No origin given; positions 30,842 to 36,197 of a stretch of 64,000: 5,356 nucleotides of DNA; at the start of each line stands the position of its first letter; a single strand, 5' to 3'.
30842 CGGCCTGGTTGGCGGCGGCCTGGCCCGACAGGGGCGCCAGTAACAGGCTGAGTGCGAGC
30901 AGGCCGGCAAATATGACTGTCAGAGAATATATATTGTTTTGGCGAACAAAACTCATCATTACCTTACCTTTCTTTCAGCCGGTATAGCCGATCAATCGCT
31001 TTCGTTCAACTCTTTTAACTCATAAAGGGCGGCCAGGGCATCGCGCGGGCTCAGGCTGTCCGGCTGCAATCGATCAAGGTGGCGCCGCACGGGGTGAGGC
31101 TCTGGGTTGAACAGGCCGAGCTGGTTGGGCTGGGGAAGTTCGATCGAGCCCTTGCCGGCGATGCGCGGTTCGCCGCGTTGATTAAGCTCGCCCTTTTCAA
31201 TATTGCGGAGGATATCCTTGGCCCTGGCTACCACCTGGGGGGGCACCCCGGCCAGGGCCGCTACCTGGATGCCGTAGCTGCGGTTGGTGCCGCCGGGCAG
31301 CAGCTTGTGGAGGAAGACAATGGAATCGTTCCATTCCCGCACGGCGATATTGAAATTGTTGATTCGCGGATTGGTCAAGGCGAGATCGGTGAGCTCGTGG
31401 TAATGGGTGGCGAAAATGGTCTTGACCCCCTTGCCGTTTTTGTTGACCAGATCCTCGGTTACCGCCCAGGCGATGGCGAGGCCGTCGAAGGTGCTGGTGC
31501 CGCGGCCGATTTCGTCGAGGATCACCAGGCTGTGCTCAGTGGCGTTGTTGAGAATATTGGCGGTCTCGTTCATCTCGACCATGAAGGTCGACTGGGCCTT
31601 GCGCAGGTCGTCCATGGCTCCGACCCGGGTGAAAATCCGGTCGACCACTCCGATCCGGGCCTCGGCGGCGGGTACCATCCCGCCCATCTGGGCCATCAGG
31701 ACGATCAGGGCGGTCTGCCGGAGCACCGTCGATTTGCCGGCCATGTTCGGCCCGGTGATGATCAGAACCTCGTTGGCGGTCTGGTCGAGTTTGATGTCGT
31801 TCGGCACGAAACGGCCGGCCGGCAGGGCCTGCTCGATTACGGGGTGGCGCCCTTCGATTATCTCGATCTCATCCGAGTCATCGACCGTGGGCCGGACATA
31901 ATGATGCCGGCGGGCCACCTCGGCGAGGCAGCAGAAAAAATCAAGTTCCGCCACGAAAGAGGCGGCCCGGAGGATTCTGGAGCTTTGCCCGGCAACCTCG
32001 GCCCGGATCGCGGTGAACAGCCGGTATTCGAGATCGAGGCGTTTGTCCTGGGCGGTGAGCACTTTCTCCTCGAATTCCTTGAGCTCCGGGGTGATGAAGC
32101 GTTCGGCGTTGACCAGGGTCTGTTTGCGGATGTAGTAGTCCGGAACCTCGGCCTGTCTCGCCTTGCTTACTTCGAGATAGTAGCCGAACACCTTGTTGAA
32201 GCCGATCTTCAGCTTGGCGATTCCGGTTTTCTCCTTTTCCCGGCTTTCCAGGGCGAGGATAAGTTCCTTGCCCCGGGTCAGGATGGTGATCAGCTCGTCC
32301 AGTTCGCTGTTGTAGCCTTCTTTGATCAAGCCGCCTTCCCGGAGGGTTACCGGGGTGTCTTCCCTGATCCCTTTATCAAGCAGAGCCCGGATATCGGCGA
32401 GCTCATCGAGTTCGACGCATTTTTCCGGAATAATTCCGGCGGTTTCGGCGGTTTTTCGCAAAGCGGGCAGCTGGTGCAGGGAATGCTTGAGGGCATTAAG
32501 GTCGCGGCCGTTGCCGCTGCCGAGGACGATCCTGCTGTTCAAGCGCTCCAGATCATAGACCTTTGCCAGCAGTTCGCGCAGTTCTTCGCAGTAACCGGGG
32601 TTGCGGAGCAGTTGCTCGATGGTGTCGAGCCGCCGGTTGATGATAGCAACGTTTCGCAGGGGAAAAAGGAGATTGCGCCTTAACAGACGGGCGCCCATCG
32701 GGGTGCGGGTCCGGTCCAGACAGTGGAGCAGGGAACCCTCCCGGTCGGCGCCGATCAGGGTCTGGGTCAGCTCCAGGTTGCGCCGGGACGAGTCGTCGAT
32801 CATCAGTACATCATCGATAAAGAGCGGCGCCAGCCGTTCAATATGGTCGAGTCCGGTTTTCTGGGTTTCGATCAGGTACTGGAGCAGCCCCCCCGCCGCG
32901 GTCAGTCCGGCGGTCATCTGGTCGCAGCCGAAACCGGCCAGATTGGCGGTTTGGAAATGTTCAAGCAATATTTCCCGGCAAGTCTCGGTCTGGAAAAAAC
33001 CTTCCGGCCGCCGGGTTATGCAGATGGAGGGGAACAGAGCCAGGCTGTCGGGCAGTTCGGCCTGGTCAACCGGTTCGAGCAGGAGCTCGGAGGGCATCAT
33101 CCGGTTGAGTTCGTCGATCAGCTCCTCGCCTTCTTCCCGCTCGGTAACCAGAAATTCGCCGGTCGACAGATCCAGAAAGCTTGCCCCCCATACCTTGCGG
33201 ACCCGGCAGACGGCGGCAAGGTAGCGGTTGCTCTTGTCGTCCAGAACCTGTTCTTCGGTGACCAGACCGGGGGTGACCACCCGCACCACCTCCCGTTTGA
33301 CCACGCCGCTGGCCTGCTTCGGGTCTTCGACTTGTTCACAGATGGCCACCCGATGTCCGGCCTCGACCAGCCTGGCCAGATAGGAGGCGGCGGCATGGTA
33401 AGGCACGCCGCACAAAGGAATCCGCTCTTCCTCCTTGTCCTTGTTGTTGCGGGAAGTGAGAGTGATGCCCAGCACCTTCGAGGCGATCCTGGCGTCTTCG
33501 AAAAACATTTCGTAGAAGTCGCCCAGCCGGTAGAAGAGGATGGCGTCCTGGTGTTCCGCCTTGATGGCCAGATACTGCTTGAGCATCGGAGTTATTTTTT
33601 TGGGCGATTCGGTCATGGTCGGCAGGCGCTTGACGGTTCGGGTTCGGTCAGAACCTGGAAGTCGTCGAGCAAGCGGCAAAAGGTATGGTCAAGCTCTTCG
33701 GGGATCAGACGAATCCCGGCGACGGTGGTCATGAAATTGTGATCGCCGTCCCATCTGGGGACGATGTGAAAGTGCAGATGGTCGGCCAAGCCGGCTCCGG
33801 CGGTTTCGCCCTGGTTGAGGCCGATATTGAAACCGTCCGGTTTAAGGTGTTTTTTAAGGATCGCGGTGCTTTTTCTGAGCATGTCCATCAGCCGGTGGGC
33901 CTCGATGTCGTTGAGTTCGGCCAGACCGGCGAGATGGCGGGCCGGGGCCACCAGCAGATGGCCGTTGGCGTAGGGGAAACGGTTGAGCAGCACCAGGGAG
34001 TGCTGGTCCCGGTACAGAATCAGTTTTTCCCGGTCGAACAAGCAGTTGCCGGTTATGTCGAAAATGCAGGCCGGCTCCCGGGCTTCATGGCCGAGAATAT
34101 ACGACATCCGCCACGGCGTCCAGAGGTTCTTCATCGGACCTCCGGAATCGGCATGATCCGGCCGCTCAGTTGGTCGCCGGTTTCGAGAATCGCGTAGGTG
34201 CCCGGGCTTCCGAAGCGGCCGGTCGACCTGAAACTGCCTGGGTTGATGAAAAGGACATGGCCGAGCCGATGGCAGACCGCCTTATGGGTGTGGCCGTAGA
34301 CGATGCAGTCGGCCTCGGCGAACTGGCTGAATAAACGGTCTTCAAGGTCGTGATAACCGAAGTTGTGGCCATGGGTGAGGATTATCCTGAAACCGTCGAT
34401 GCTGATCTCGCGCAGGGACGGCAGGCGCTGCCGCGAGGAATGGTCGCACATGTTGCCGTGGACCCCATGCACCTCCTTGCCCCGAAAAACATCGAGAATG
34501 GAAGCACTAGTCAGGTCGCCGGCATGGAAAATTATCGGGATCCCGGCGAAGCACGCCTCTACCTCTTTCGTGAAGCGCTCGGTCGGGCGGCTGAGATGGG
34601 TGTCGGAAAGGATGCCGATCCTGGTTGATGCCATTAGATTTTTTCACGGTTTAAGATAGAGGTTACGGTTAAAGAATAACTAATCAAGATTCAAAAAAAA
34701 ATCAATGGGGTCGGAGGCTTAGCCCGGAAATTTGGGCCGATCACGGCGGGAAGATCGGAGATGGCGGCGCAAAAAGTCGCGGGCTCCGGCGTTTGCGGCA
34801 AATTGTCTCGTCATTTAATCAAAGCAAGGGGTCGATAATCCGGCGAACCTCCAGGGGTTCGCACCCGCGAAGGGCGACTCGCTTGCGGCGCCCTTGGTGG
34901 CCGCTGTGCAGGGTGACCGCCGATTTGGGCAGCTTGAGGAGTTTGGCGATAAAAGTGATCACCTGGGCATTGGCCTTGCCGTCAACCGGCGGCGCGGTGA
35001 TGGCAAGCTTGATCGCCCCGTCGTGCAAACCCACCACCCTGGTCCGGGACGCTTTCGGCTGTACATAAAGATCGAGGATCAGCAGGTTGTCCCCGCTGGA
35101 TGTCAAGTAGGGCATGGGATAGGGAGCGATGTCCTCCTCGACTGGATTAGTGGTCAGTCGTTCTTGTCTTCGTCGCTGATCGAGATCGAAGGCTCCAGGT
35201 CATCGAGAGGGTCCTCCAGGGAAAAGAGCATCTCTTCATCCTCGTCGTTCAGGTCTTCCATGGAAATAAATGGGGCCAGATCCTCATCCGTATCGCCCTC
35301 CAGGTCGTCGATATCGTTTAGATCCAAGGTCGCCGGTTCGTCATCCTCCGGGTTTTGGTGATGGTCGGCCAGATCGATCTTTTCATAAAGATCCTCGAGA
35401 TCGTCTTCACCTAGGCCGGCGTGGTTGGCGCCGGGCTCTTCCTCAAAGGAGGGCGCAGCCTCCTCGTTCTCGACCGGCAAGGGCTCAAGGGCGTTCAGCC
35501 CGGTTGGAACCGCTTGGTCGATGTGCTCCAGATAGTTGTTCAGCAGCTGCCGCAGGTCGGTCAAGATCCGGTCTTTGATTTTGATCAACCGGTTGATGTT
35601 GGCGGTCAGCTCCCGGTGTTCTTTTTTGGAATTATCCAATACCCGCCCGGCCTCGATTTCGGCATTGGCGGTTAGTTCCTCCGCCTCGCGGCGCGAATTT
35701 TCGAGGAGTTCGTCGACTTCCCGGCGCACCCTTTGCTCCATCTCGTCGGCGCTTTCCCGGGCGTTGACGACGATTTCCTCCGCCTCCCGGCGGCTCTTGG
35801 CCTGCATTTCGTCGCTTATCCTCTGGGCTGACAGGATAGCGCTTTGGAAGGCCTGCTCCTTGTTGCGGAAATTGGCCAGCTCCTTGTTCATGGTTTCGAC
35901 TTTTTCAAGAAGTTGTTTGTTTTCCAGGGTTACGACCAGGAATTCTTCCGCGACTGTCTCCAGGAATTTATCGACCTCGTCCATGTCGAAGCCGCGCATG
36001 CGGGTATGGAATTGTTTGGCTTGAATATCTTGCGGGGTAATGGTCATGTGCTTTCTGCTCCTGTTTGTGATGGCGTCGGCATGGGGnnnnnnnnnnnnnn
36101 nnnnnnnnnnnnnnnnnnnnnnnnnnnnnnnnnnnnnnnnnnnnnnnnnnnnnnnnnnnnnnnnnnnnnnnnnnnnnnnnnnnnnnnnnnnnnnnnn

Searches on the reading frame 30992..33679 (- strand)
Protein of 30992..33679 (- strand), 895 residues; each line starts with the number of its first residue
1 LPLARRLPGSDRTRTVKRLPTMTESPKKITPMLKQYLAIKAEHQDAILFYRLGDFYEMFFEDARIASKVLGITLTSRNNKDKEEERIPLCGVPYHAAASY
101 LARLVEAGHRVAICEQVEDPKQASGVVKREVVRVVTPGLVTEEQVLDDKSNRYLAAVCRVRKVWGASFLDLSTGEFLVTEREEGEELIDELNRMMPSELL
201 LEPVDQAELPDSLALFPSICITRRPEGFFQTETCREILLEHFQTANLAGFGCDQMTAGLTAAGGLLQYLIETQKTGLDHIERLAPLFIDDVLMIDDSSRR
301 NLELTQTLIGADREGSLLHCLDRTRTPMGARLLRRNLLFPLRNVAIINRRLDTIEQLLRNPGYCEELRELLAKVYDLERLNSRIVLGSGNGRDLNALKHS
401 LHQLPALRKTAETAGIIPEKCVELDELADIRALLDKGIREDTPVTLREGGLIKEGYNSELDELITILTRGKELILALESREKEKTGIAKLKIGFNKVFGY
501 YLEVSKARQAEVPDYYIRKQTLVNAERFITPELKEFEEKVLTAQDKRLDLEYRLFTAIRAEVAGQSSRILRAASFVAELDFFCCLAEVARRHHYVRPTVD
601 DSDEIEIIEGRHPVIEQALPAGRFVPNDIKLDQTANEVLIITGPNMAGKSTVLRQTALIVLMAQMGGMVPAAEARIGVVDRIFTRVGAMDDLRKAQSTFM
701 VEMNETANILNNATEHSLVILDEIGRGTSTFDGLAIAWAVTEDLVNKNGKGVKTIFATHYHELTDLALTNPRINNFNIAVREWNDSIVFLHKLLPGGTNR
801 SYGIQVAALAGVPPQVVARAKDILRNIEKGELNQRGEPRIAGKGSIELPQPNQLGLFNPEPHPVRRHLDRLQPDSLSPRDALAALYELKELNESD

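Call 16: search_protein_families(library=pfam, proteins=[window:30992-33679:-], max_evalue=0.00001)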
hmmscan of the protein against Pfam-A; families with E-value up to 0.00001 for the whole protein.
window:30992-33679:- (895 aa): 5 families
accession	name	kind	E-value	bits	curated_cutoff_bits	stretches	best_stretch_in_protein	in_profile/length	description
PF00488.27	MutS_V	-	3.2e-81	272.3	30.2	1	639-828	1-188/188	MutS domain V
PF05192.23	MutS_III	-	4.7e-49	167.8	34.1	1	297-586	1-194/194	MutS domain III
PF01624.25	MutS_I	-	5.3e-45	152.7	20.6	1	30-143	1-112/113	MutS domain I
PF05190.23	MutS_IV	-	2.6e-28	98.6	22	1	455-545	1-91/92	MutS family domain IV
PF05188.22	MutS_II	-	2.8e-24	86.4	25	1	153-281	2-133/133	MutS domain II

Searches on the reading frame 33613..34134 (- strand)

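Call 16: search_protein_families(library=pfam, proteins=[window:33613-34134:-], max_evalue=0.00001)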
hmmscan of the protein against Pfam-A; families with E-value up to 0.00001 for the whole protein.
window:33613-34134:- (173 aa): 2 families
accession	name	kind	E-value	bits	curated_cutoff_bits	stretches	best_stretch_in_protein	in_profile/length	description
PF01230.28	HIT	-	2.1e-16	60.8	21.5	1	36-127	5-95/98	HIT domain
PF11969.13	DcpS_C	-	2e-08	35.1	24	1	36-125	13-100/114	Scavenger mRNA decapping enzyme C-term binding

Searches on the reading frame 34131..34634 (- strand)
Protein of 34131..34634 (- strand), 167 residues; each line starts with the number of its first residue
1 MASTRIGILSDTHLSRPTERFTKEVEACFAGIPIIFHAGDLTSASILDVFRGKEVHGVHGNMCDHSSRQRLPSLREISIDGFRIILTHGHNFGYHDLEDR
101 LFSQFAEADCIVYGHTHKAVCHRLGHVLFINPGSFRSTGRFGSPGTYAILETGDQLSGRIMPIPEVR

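Call 16: search_protein_families(library=pfam, proteins=[window:34131-34634:-], max_evalue=0.00001)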
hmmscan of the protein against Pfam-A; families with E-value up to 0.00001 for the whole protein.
window:34131-34634:- (167 aa): 1 family
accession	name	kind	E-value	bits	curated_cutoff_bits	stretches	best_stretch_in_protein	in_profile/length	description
PF12850.12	Metallophos_2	-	1.7e-30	106.5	27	1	5-153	2-152/154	Calcineurin-like phosphoesterase superfamily domain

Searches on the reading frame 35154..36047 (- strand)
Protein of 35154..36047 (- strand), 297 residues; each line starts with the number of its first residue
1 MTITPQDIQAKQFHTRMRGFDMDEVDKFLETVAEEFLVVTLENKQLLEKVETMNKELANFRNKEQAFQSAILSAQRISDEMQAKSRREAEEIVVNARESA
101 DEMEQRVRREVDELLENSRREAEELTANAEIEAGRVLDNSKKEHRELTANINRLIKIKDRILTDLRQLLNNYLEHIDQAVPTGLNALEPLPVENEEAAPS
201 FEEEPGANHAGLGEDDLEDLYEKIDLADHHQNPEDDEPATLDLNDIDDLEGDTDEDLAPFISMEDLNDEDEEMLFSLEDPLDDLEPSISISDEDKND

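Call 16: search_protein_families(library=pfam, proteins=[window:35154-36047:-], max_evalue=0.00001)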
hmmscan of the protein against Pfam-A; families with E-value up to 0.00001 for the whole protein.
window:35154-36047:- (297 aa): 1 family
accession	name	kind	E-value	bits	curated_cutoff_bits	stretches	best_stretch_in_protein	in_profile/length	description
PF05103.18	DivIVA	-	1.7e-30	106.1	28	1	3-114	1-112/131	DivIVA protein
